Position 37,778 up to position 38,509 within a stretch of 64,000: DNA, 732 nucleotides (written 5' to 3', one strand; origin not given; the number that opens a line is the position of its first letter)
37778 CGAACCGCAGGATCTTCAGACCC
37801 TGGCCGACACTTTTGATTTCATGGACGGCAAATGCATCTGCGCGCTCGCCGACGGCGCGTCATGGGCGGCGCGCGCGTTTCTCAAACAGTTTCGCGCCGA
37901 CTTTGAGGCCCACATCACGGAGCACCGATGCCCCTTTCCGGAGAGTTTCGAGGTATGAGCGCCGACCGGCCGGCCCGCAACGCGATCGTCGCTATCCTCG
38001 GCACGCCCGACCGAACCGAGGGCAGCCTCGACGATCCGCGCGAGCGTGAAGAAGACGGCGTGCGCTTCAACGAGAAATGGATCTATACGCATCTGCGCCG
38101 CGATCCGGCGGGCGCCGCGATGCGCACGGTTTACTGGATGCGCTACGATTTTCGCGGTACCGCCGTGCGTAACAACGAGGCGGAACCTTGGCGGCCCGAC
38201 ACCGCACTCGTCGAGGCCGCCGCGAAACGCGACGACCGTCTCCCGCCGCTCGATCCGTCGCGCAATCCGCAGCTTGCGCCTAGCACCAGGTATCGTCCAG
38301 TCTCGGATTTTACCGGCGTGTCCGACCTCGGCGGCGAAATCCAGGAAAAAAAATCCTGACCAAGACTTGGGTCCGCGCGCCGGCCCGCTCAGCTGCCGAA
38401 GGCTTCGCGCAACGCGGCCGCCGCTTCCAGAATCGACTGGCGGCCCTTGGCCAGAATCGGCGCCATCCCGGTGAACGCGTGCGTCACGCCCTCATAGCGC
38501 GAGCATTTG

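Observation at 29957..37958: Complex-I gene cluster encoding only peripheral-arm subunits in a non-canonical order (B-G-MFS-I-C-D-EF); no nuoA/H/J-N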

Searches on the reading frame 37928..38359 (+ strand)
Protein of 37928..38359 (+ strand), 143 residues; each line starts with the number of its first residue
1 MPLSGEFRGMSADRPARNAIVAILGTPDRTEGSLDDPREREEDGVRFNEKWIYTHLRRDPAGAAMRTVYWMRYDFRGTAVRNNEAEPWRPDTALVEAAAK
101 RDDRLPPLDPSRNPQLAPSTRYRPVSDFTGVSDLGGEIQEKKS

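Call 3: search_protein_families(library=pfam, proteins=[window:37928-38359:+])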
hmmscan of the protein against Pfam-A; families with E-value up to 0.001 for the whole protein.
window:37928-38359:+ (143 aa): 0 families

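Call 4: search_protein_families(library=ncbifam, proteins=[window:37928-38359:+])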
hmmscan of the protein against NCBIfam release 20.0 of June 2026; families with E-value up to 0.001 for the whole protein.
window:37928-38359:+ (143 aa): 0 families

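Call 24: find_related_loci(query=A1, collection=genome_contigs, flank=10000)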
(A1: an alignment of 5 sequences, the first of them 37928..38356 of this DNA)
Query A1 (143 aa) in genome_contigs; peptide patterns used: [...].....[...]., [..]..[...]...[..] (x = any residue, [..] = any of these).
129 stretches matched a pattern; 75 encode a relative of the query (tblastn E <= 1e-3); 75 distinct loci.
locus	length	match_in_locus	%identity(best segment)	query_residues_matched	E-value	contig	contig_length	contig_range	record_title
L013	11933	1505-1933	96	1-143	2e-89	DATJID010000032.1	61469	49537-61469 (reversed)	MAG TPA_asm: Candidatus Binataceae bacterium isolate SMAG_U15529 k141_5502630, whole genome shotgun sequence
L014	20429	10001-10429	88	1-143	2e-81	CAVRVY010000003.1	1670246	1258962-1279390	MAG: uncultured delta proteobacterium isolate MFD05512.bin.2.52 genome assembly, contig: contig_2892, whole genome shotg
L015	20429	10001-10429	87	1-143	2e-79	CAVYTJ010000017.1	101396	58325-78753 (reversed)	MAG: uncultured delta proteobacterium isolate MFD06092.bin.1.266 genome assembly, contig: contig_39747, whole genome sho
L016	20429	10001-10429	85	1-143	5e-78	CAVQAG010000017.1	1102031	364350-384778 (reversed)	MAG: uncultured delta proteobacterium isolate MFD09286.bin.2.82 genome assembly, contig: contig_6963, whole genome shotg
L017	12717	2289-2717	85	1-143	9e-78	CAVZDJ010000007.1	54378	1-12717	MAG: uncultured delta proteobacterium isolate MFD09222.bin.3.24 genome assembly, contig: contig_125063, whole genome sho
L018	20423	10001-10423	86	1-141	5e-77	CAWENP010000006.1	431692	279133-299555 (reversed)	MAG: uncultured delta proteobacterium isolate MFD02248.bin.1.176 genome assembly, contig: contig_40094, whole genome sho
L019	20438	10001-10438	84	1-141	1e-76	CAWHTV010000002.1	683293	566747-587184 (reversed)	MAG: uncultured delta proteobacterium isolate MFD05705.bin.2.88 genome assembly, contig: contig_15149, whole genome shot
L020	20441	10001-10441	79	1-141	2e-71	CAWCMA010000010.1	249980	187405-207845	MAG: uncultured delta proteobacterium isolate MFD05502.bin.1.141 genome assembly, contig: contig_66759, whole genome sho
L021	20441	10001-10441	78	1-141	8e-71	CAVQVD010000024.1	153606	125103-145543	MAG: uncultured delta proteobacterium isolate MFD10064.bin.1.75 genome assembly, contig: contig_82820, whole genome shot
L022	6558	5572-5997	83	1-142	1e-70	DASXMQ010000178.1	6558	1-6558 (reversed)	MAG TPA_asm: Candidatus Binataceae bacterium isolate SMAG_U5332 k141_2744559, whole genome shotgun sequence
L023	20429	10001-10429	80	1-141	1e-69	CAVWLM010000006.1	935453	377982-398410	MAG: uncultured delta proteobacterium isolate MFD04434.bin.1.44 genome assembly, contig: contig_6691, whole genome shotg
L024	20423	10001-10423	78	1-143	6e-68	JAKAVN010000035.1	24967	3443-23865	MAG: Deltaproteobacteria bacterium isolate YP4.bin102 NODE_2762_length_24967_cov_2.008414, whole genome shotgun sequence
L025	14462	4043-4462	70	1-141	5e-56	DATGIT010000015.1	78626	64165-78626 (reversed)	MAG TPA_asm: Candidatus Binataceae bacterium isolate SMAG_U9814 k141_821485, whole genome shotgun sequence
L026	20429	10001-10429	84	1-143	1e-76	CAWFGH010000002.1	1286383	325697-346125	MAG: uncultured delta proteobacterium isolate MFD00731.bin.2.203 genome assembly, contig: contig_11809, whole genome sho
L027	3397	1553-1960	62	1-137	6e-52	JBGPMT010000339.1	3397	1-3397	MAG: Candidatus Binataceae bacterium isolate OBJ_0618_7090110_231 k141_6173567_length_3397_cov_16.0034, whole genome sho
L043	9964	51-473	53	1-139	8e-40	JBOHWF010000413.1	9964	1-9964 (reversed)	MAG: Candidatus Binataceae bacterium isolate TC-B3_metabat2.bin.26 k127_18988, whole genome shotgun sequence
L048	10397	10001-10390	53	1-128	1e-37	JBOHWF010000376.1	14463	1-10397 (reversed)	MAG: Candidatus Binataceae bacterium isolate TC-B3_metabat2.bin.26 k127_76309, whole genome shotgun sequence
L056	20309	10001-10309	47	8-110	2e-26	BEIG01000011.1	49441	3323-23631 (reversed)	Bacterium HR30 DNA, contig: NODE_275_11, isolate: HRbin30, whole genome shotgun sequence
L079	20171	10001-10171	53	19-80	2e-14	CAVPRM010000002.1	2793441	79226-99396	MAG: uncultured delta proteobacterium isolate MFD10007.bin.2.43 genome assembly, contig: contig_21206, whole genome shot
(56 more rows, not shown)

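Call 29: search_protein_families(library=pfam, proteins=[L079:3-1391:+, L079:1411-2682:+, L079:2682-3782:+, L079:3650-4624:+, L079:4054-6339:+, L079:6102-7703:+, L079:10096-10530:+, L079:11123-11668:+, L079:11569-12312:+, L079:12313-13515:+])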
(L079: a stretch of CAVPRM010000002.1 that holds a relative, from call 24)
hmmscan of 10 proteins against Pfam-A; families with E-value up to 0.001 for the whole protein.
L079:3-1391:+ (462 aa): 14 families
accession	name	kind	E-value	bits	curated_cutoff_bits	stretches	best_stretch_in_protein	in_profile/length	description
PF07992.20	Pyr_redox_2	-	5e-69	233.4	26.1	1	4-323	1-291/291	Pyridine nucleotide-disulphide oxidoreductase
PF02852.28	Pyr_redox_dim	-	4.1e-35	120.8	25.3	1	343-451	1-109/110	Pyridine nucleotide-disulphide oxidoreductase, dimerisation domain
PF00070.33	Pyr_redox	-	2.4e-23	82.9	22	1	174-247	2-77/82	Pyridine nucleotide-disulphide oxidoreductase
PF13738.12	Pyr_redox_3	-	8.6e-13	48.6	30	1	7-307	1-305/305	Pyridine nucleotide-disulphide oxidoreductase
PF03486.20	HI0933_like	-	6.6e-12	45.8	50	0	5-39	2-36/244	HI0933-like protein Rossmann domain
PF13450.12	NAD_binding_8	-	1.6e-10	41.5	21.9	0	176-206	1-31/68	NAD(P)-binding Rossmann-like domain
PF12831.13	FAD_oxidored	-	3.6e-10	40.1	27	1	5-145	1-148/416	FAD dependent oxidoreductase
PF00890.30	FAD_binding_2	-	9e-10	38.7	20.4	1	5-42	1-37/414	FAD binding domain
PF01266.30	DAO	-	7.6e-09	36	27.9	0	174-205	2-33/353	FAD dependent oxidoreductase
PF01134.28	GIDA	-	1.9e-07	30.9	22.1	1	5-143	1-150/391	Glucose inhibited division protein A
PF05834.18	Lycopene_cycl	-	5.6e-07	29.4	23.4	0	5-144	1-142/380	Lycopene cyclase protein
PF01946.23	Thi4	-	6.2e-05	22.8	26.2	0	4-45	18-60/235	Thi4 family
PF13434.12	Lys_Orn_oxgnase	-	8.7e-05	22.2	21.3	1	121-190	134-207/339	L-lysine 6-monooxygenase/L-ornithine 5-monooxygenase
PF01494.25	FAD_binding_3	-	0.00025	20.9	22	0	5-35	3-33/349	FAD binding domain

L079:1411-2682:+ (423 aa): 4 families
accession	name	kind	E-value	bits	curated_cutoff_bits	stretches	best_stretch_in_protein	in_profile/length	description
PF00198.28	2-oxoacid_dh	-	3.2e-68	230.1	23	1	192-420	3-228/232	2-oxoacid dehydrogenases acyltransferase (catalytic domain)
PF00364.28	Biotin_lipoyl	-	5.2e-21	74.7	22.1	1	5-75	3-72/73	Biotin-requiring enzyme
PF02817.22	E3_binding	-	1.6e-12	47.8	23.7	1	115-148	2-35/36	e3 binding domain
PF13375.12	RnfC_N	-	0.00069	20.1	25.6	0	20-60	42-81/101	RnfC Barrel sandwich hybrid domain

L079:2682-3782:+ (366 aa): 3 families
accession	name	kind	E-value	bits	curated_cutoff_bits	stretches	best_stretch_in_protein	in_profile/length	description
PF00676.26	E1_dh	-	4.7e-63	213.4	22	1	13-230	1-217/300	Dehydrogenase E1 component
PF02775.26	TPP_enzyme_C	-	2.4e-05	24.6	21.9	1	103-178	16-87/151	Thiamine pyrophosphate enzyme, C-terminal TPP binding domain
PF13292.11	DXP_synthase_N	-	0.00066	19.5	21.2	1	114-184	111-181/274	1-deoxy-D-xylulose-5-phosphate synthase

L079:3650-4624:+ (324 aa): 2 families
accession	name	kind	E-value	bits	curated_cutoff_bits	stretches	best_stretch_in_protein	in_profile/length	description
PF02780.25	Transketolase_C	-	5e-43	146.4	25.9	1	193-315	1-124/124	Transketolase, C-terminal domain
PF02779.29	Transket_pyr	-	2.6e-41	141.6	27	1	5-178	4-173/174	Transketolase, pyrimidine binding domain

L079:4054-6339:+ (761 aa): 2 families
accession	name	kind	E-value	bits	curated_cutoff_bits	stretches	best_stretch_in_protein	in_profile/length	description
PF00364.28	Biotin_lipoyl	-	2.1e-20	72.8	22.1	1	197-270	1-73/73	Biotin-requiring enzyme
PF13533.13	Biotin_lipoyl_2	-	0.00022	21.4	29.8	0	211-234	9-32/32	Biotin-lipoyl like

L079:6102-7703:+ (533 aa): 2 families
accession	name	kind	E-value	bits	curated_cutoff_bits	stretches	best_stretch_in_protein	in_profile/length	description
PF21948.1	LplA-B_cat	-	3.4e-22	79.8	27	1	18-109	1-90/200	Lipoyl protein ligase A/B catalytic domain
PF04055.27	Radical_SAM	-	4.3e-12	47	29.5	1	274-405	4-138/166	Radical SAM superfamily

L079:10096-10530:+ (144 aa): 0 families

L079:11123-11668:+ (181 aa): 0 families

L079:11569-12312:+ (247 aa): 0 families

L079:12313-13515:+ (400 aa): 0 families

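Call 32: search_solved_structures(query=A1, max_evalue=10)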
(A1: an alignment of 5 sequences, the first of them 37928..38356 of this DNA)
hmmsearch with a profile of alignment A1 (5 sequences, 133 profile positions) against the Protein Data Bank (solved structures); distinct sequences matched with E-value up to 10: 3.
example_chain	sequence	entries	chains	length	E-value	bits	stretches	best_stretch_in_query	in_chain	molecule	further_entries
4alb_A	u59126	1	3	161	0.25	14.7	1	16-47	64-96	PHENOLIC ACID DECARBOXYLASE PADC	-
2p8g_A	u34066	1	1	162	0.26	14.6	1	15-47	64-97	Phenolic acid decarboxylase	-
3nad_A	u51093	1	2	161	0.82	13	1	15-46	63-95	Ferulate decarboxylase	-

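Call 39: find_homologous_proteins(query=A1, max_evalue=0.001)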
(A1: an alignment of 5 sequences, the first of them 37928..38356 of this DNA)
Query A1 (5 sequences) (143 aa, profile of the alignment): 573 proteins with E <= 0.001 among 2219 candidates; the best 120 are listed.
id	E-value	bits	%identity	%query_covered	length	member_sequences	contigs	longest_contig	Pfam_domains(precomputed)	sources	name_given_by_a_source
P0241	3.7e-64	233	99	100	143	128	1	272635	-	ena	-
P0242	1.0e-63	231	98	100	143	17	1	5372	-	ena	-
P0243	8.4e-62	225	82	91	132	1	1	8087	-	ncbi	ncbi:MAG: hypothetical protein ACREPW_01640 [Candidatus Binataceae bacterium]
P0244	1.2e-61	225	83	99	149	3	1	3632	-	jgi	jgi:hypothetical protein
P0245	1.8e-61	224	83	97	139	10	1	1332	-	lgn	-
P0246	2.5e-61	224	55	90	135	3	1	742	-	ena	-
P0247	3.1e-61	223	84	100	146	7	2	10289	-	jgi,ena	jgi:hypothetical protein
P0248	4.0e-61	223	52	89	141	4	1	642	-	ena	-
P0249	8.1e-61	222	87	89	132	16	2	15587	-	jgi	jgi:hypothetical protein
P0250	1.9e-60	221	84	94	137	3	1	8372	-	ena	-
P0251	2.0e-60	221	59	90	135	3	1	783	-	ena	-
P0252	2.0e-60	221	87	90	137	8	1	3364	-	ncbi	-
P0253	2.2e-60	220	81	97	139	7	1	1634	-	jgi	jgi:hypothetical protein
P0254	2.5e-60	220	81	97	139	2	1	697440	-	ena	-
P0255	5.1e-60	219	83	93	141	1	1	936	-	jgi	jgi:hypothetical protein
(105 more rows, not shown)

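Call 47: predict_structure(alignment_id=A2)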
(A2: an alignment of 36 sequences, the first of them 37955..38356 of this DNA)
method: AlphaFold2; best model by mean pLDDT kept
length: 134 residues; sequences in the alignment: 36
mean_pLDDT: 83.1   pTM: 0.65
mean pLDDT of the five models: 83.1, 82.1, 82.0, 79.9, 79.5
residues with pLDDT >= 90: 76; 70-90: 28; 50-70: 22; < 50: 8
segments of 3 or more residues with pLDDT < 50: 130-134
pLDDT, mean of each block of 10 residues (from residue 1): 75 95 87 94 96 97 94 96 94 69 76 68 56 45
secondary structure, 60 per line:
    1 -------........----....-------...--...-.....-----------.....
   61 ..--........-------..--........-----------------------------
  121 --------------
elements in order: H8-15 E20-23 E31-33 E36-38 E40-44 E56-62 E65-72 H84-91

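Call 52: search_protein_families(library=pfam, proteins=[L056:7096-9120:+, L056:10360-12636:+, window:37955-38359:+], max_evalue=0.01)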
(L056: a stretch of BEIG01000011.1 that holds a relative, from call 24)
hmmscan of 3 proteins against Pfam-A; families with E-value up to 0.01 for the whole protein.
L056:7096-9120:+ (674 aa): 12 families
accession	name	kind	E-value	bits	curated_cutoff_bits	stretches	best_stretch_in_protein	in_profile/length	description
PF01653.23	DNA_ligase_aden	-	1.7e-95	319.8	27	1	74-327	2-253/253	NAD-dependent DNA ligase adenylation domain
PF03120.22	DNA_ligase_OB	-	3.2e-33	113.9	32.9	1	331-407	2-78/79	NAD-dependent DNA ligase OB-fold domain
PF12826.13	HHH_2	-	3.9e-28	97.8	27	1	518-581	1-64/64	Helix-hairpin-helix motif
PF14520.12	HHH_5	-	5.2e-18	65.7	27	2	523-569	5-52/57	Helix-hairpin-helix domain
PF00533.33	BRCT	-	6.4e-13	49.2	21.3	1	602-670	6-76/78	BRCA1 C Terminus (BRCT) domain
PF03119.21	DNA_ligase_ZBD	-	2.2e-12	47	25.8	1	416-442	1-27/27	NAD-dependent DNA ligase C4 zinc finger domain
PF22745.1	Nlig-Ia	-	4.5e-12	46.9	27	1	10-61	2-53/92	DNA ligase-like, N-terminal NAD+-binding domain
PF00633.29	HHH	-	1.3e-08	34.7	24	1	542-571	1-30/30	Helix-hairpin-helix motif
PF12738.14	PTCB-BRCT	-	0.00027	21.3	22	1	610-663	6-59/63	twin BRCT domain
PF03118.21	RNA_pol_A_CTD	-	0.00096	19.3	23.8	0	476-504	33-61/67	Bacterial RNA polymerase, alpha chain C terminal domain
PF16589.12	BRCT_2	-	0.0034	18.1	27.3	1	603-664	4-66/86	BRCT domain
PF14716.13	HHH_8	-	0.0042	17.9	30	0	443-473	39-67/73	Helix-hairpin-helix domain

L056:10360-12636:+ (758 aa): 2 families
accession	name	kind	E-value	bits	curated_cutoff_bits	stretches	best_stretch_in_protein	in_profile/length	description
PF00330.25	Aconitase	-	3.3e-140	468.6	28.7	1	40-482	1-463/463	Aconitase family (aconitate hydratase)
PF00694.25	Aconitase_C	-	4.3e-37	127.8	22.8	1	562-691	2-130/131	Aconitase C-terminal domain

window:37955-38359:+ (134 aa): 0 families

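Call 53: search_protein_representatives(alignment_id=A2)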
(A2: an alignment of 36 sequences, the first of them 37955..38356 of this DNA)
Query: 36 sequences, 133 profile positions. Proteins with E-value up to 0.001 (for the whole library): 82; up to 1e-10: 40; up to 1e-30: 12. The best 82 are listed.
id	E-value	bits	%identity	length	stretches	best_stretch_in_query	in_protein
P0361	2.2e-50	186.5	-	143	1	3-131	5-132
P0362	4.2e-50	185.6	-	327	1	4-129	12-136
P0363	6.8e-44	165.5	-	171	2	5-98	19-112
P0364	1.3e-42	161.3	-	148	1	3-98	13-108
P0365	4.0e-42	159.7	-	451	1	3-131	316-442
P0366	5.6e-41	156.0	-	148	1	1-88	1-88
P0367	7.9e-41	155.5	-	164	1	1-89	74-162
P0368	2.6e-40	153.9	-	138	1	2-88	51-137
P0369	1.5e-38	148.2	-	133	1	1-90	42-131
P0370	2.8e-38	147.3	-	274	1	14-97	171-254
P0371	6.6e-37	142.9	-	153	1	3-130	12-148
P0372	1.1e-34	135.6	-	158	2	3-104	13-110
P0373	8.3e-27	110.2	-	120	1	3-98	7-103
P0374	9.2e-25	103.6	-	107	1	3-84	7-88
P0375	1.3e-22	96.6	-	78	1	55-132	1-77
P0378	1.8e-19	86.4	-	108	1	3-85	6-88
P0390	1.8e-14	70.3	-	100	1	3-86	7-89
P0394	9.3e-14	67.9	-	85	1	12-75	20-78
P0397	5.4e-12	62.2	-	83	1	6-78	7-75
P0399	3.7e-11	59.6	-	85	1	3-86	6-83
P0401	1.7e-10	57.4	-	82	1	4-69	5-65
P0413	8.7e-09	51.9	-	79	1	6-79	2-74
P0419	2.0e-07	47.5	-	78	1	5-69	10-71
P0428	5.7e-06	42.7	-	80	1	6-81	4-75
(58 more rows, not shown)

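Call 54: list_cluster_members(proteins=[P0374, P0378, P0390, P0394, P0397, P0399, P0401, P0413, P0419, P0428])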
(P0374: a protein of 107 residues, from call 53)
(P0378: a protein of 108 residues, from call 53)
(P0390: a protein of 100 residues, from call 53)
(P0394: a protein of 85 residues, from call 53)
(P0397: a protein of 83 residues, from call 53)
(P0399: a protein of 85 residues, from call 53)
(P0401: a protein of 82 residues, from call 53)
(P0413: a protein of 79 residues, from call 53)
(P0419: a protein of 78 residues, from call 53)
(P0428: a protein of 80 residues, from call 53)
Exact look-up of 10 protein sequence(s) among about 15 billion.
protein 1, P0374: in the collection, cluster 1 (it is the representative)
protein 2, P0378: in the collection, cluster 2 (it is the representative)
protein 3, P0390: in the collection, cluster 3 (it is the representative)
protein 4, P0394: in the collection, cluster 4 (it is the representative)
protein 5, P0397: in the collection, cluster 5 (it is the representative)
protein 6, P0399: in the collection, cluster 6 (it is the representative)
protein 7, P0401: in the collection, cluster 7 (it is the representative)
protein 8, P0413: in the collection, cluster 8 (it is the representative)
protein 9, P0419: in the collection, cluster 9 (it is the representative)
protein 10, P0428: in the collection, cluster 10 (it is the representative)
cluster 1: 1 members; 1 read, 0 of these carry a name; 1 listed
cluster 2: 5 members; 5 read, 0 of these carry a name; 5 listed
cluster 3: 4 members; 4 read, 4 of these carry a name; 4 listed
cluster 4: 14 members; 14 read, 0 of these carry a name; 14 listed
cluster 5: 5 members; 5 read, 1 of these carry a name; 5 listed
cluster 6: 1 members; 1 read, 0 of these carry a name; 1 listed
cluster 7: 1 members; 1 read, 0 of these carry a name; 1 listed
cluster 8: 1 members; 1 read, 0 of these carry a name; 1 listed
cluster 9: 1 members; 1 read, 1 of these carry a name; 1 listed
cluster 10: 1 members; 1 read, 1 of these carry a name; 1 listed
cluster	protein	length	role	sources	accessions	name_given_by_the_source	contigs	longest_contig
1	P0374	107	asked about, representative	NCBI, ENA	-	-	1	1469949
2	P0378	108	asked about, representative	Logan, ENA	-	-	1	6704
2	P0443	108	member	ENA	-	-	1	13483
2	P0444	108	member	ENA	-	-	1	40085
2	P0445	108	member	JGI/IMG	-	-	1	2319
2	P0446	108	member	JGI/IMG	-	-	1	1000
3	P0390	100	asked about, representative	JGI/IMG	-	hypothetical protein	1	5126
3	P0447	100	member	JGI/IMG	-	hypothetical protein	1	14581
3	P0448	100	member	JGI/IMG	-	hypothetical protein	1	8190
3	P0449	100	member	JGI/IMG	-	hypothetical protein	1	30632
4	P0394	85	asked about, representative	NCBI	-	-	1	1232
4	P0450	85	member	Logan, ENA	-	-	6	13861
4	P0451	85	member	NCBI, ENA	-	-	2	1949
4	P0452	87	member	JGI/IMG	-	-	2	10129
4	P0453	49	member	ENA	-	-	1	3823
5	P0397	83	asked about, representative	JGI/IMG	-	hypothetical protein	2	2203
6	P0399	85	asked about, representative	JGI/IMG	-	-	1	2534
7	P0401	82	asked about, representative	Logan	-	-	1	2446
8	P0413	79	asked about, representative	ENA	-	-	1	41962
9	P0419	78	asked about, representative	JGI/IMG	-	hypothetical protein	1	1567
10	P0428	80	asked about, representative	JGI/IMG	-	hypothetical protein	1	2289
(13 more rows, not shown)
